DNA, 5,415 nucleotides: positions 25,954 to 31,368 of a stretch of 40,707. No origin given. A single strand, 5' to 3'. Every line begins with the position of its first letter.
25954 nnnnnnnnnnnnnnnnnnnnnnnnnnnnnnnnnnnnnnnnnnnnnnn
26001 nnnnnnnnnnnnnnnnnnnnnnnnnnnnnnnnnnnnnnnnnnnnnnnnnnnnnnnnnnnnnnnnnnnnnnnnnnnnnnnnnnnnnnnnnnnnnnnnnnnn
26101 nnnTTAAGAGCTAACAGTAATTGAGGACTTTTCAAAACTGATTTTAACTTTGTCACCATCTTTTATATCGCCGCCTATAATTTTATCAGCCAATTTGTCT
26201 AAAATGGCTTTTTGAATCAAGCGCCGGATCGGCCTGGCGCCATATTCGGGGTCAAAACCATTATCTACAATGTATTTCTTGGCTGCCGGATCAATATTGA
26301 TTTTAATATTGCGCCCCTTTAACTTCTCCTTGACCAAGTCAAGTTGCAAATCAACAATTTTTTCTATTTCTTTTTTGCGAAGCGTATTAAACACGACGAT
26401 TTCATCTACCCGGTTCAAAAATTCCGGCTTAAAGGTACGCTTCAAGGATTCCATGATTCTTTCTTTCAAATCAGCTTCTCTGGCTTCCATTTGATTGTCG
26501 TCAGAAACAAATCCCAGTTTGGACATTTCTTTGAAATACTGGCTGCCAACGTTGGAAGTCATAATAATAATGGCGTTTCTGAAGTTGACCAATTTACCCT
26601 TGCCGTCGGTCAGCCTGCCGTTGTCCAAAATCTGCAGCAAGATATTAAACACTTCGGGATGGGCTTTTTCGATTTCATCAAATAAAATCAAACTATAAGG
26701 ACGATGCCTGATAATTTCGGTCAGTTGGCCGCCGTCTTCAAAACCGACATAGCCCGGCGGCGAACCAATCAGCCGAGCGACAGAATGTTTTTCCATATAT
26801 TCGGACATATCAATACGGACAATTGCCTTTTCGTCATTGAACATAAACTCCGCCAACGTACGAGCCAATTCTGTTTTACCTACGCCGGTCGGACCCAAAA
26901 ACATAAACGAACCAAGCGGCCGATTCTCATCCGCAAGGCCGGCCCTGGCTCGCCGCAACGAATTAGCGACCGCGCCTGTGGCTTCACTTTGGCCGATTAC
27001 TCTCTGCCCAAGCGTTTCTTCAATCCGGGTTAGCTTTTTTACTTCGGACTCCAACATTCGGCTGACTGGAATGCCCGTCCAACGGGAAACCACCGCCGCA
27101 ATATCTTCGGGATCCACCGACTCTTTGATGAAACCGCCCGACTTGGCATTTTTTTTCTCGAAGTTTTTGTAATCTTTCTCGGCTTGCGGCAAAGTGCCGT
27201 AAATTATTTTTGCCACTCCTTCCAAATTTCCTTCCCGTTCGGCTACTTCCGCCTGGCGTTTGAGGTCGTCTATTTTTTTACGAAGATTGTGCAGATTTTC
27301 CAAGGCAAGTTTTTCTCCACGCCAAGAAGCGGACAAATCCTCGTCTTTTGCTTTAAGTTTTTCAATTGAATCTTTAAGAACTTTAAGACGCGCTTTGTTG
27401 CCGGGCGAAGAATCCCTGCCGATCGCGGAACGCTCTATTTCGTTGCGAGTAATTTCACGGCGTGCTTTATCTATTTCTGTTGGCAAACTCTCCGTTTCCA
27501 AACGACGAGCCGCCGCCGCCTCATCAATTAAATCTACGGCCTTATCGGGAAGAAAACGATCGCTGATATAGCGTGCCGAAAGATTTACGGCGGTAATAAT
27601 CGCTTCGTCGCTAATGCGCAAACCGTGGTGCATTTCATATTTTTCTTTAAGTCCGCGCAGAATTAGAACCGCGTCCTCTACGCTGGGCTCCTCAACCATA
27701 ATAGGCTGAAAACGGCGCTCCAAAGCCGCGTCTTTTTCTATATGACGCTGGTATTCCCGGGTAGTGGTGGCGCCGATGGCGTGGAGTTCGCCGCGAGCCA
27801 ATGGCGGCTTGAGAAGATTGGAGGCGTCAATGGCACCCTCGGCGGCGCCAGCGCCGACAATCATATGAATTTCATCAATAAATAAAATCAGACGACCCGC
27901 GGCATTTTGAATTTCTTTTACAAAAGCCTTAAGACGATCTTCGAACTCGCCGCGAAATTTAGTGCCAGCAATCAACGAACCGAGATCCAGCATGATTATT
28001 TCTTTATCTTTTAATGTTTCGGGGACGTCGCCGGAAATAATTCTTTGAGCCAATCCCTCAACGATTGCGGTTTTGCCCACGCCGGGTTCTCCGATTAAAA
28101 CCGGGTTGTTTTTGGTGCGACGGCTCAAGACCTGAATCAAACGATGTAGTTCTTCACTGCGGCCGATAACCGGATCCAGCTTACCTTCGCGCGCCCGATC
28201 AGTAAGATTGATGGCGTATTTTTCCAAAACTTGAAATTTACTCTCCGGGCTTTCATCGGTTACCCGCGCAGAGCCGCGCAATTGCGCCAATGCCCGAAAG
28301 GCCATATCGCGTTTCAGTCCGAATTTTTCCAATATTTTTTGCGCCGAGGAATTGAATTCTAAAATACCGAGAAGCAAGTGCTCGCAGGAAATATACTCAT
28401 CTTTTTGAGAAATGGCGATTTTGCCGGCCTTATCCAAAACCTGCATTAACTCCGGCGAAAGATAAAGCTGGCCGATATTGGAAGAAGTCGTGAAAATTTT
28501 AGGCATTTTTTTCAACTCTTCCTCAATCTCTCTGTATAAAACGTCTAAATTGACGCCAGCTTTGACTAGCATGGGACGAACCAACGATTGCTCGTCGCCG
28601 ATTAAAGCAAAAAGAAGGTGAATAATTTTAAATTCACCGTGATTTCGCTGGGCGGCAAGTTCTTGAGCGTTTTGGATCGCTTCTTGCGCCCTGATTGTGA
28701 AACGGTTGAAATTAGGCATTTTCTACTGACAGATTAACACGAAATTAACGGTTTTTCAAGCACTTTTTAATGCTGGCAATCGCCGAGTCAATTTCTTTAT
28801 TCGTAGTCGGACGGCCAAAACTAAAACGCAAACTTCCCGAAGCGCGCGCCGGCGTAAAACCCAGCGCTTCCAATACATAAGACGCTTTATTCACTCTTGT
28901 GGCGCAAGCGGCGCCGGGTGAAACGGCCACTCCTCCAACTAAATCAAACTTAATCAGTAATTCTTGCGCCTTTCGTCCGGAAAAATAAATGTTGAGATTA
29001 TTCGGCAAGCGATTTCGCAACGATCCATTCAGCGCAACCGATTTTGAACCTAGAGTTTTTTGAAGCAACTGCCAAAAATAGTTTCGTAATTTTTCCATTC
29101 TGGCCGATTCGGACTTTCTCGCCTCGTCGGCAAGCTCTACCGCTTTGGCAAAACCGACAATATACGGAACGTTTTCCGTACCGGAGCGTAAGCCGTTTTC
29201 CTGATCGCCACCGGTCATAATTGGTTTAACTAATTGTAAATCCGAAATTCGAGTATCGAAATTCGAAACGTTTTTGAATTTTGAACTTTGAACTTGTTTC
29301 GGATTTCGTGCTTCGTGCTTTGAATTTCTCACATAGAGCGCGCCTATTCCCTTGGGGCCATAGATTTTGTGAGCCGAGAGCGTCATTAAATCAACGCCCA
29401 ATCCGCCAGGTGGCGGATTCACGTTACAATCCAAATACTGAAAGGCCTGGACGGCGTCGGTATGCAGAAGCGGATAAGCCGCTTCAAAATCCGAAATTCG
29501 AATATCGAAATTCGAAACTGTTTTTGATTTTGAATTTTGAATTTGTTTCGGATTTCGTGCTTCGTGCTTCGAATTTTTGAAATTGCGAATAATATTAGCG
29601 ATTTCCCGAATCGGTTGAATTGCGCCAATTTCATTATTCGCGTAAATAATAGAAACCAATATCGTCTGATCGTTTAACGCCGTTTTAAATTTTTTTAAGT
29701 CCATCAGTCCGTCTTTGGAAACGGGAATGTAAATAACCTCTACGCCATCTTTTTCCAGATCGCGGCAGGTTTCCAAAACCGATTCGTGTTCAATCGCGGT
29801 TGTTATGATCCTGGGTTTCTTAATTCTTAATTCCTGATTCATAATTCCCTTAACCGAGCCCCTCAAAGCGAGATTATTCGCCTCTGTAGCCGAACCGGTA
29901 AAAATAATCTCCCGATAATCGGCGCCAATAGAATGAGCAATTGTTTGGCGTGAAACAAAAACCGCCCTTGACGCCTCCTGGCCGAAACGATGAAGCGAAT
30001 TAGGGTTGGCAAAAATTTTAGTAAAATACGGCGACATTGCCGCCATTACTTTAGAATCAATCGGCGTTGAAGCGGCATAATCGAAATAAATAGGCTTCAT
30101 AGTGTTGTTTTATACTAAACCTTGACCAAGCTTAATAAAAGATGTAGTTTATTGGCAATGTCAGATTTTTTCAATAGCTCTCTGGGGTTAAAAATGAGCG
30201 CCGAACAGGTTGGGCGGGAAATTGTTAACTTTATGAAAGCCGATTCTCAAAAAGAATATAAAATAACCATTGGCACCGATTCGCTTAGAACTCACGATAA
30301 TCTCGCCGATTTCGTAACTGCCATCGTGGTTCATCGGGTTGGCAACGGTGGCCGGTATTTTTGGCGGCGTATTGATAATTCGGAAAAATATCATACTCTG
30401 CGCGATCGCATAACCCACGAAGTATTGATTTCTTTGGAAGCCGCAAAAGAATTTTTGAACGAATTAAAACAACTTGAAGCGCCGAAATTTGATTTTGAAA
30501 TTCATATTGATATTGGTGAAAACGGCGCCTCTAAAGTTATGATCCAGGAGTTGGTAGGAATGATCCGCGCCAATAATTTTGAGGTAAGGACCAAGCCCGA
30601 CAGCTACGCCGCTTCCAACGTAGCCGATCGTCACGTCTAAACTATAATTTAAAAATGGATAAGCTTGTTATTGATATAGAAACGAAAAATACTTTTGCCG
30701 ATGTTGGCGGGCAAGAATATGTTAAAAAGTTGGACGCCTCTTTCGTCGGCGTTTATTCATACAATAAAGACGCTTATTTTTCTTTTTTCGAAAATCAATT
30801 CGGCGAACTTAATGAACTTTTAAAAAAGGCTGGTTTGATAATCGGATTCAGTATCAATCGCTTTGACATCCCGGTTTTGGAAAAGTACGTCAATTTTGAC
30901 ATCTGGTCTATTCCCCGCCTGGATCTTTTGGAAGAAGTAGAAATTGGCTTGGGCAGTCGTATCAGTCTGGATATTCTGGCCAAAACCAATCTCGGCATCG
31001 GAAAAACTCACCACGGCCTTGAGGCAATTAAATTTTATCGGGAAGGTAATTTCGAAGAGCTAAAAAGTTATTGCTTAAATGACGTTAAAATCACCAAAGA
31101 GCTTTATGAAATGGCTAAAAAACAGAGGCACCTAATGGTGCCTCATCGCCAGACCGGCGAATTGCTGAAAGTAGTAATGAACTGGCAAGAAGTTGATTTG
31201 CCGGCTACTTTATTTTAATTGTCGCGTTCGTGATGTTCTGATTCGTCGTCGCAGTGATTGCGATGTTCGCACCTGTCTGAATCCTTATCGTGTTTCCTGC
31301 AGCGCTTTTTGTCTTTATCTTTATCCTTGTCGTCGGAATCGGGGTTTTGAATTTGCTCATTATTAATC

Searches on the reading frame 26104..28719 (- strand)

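Call 7: search_protein_families(library=pfam, proteins=[window:26104-28719:-], max_evalue=0.001)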
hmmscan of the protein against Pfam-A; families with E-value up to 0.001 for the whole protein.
window:26104-28719:- (871 aa): 23 families
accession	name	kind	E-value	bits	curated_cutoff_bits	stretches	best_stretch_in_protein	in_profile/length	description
PF07724.20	AAA_2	-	2.5e-69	233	27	1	600-774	1-166/166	AAA domain (Cdc48 subfamily)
PF17871.7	AAA_lid_9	-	9.3e-33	112.7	22.8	1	346-446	1-101/104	AAA lid domain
PF10431.15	ClpB_D2-small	-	2.1e-28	98.6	21.9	1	780-860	1-81/81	C-terminal, D2-small domain, of ClpB protein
PF00004.35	AAA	-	7.8e-22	78.6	21.2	2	207-338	2-124/131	ATPase family associated with various cellular activities (AAA)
PF02861.25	Clp_N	-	1.5e-20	73.5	20.7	2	18-69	1-52/53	Clp amino terminal domain, pathogenicity island component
PF07728.20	AAA_5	-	2.9e-19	69.9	22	1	605-726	2-125/139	AAA domain (dynein-related subfamily)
PF13401.12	AAA_22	-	1.8e-12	48.1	27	1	605-700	8-110/130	AAA domain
PF13191.12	AAA_16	-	4.7e-11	43.9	32.6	1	184-228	2-49/167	AAA ATPase domain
PF13173.12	AAA_14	-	1.1e-08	35.5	27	0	207-290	6-77/129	AAA domain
PF00158.32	Sigma54_activat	-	4e-08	33.6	20.2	1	604-722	24-142/168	Sigma-54 interaction domain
PF20720.3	nSTAND3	-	4.2e-07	30.2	27.2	0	202-230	16-44/155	Novel STAND NTPase 3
PF01637.24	ATPase_2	-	6e-07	29.9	33.2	0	187-345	4-182/225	ATPase domain predominantly from Archaea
PF05621.17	TniB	-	6.8e-07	29.3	22.4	1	189-343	21-185/189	Bacterial TniB protein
PF12775.13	AAA_7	-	1.5e-06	28.3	25.8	0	604-652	35-83/181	P-loop containing dynein motor region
PF01695.23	IstB_IS21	-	7.2e-05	22.8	24.1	0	201-228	90-117/238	IstB-like ATP binding protein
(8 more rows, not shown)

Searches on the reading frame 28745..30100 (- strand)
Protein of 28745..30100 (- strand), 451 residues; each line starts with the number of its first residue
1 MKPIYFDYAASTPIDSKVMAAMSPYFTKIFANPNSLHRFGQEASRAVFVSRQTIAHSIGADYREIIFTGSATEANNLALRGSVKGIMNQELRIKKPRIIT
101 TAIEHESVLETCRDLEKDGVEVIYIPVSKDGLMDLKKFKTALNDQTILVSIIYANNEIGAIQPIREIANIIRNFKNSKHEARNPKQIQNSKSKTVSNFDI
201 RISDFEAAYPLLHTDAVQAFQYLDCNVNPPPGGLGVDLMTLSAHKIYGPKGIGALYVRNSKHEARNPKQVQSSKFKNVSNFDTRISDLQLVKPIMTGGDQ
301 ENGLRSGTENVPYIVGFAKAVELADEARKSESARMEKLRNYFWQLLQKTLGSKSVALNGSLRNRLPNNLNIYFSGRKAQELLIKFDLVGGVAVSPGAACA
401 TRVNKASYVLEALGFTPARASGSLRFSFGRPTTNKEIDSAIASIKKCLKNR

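Call 7: search_protein_families(library=pfam, proteins=[window:28745-30100:-], max_evalue=0.001)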
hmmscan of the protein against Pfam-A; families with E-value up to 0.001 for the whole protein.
window:28745-30100:- (451 aa): 1 family
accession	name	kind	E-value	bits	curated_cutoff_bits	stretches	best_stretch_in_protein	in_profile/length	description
PF00266.25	Aminotran_5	-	6.5e-62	210.1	21.5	2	4-173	1-167/371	Aminotransferase class-V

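Call 81: search_protein_families(library=ncbifam, proteins=[window:28745-30100:-], max_evalue=1e-10)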
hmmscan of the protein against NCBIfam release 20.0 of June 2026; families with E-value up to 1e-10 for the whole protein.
window:28745-30100:- (451 aa): 14 families
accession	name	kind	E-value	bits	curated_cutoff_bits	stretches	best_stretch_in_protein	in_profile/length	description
TIGR03402.1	FeS_nifS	equivalog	2.2e-104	349.2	530.75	3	4-175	1-166/379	cysteine desulfurase NifS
TIGR02006.1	IscS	equivalog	4.2e-103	345.4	643.2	3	2-174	3-171/402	IscS subfamily cysteine desulfurase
NF010611.0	PRK14012.1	equivalog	1.6e-102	343.5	548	3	2-173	5-174/406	IscS subfamily cysteine desulfurase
TIGR03235.1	DNA_S_dndA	equivalog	1.3e-91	307.5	480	2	5-174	1-167/353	cysteine desulfurase DndA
TIGR03403.1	nifS_epsilon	equivalog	1.1e-78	264.7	587.7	2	4-175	1-170/382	NifS family cysteine desulfurase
NF002806.0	PRK02948.1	subfamily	1.5e-74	251.3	304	3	4-173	2-166/381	IscS subfamily cysteine desulfurase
TIGR01979.1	sufS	subfamily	5.3e-35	121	475.1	1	4-174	20-188/403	SufS family cysteine desulfurase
TIGR01977.1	am_tr_V_EF2568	hypoth_equivalog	5e-31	108.1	377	1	4-172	1-164/376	cysteine desulfurase family protein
NF041166.1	f2_encap_cargo1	exception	1.4e-21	77.3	800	1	4-170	247-411/623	family 2A encapsulin nanocompartment cargo protein cysteine desulfurase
NF040779.1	Sec_lyase_SclA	exception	6.6e-20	71.3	525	1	4-172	1-163/378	selenocysteine lyase SclA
NF006791.0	PRK09295.1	equivalog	7.6e-20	71.4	661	1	4-173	25-192/406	cysteine desulfurase SufS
TIGR01976.1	am_tr_V_VC1184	hypoth_equivalog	7.2e-18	65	352.35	1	4-173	20-186/401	cysteine desulfurase-like protein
NF008126.0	PRK10874.1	equivalog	2e-17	63.4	607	0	234-448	211-396/401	cysteine desulfurase CsdA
TIGR03392.1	FeS_syn_CsdA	equivalog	4.5e-17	62.3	493.6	0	4-173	18-185/398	cysteine desulfurase CsdA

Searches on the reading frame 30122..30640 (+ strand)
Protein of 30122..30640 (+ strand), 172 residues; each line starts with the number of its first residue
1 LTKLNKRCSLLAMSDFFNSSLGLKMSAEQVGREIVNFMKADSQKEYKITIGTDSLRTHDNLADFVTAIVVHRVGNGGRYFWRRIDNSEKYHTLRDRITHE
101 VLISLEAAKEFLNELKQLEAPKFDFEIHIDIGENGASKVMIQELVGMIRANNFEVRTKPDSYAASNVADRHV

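Call 7: search_protein_families(library=pfam, proteins=[window:30122-30640:+], max_evalue=0.001)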
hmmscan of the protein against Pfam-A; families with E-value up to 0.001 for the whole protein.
window:30122-30640:+ (172 aa): 1 family
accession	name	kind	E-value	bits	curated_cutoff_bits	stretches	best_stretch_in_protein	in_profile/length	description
PF04308.18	RNaseH_like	-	6.8e-46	156.2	25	1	29-171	1-143/145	Ribonuclease H-like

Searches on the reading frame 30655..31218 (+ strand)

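Call 7: search_protein_families(library=pfam, proteins=[window:30655-31218:+], max_evalue=0.001)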
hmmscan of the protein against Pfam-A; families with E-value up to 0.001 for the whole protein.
window:30655-31218:+ (187 aa): 1 family
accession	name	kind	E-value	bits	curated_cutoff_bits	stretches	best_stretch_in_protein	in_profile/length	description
PF13482.12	RNase_H_2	-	1.2e-06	29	22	1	34-153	34-163/165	RNase_H superfamily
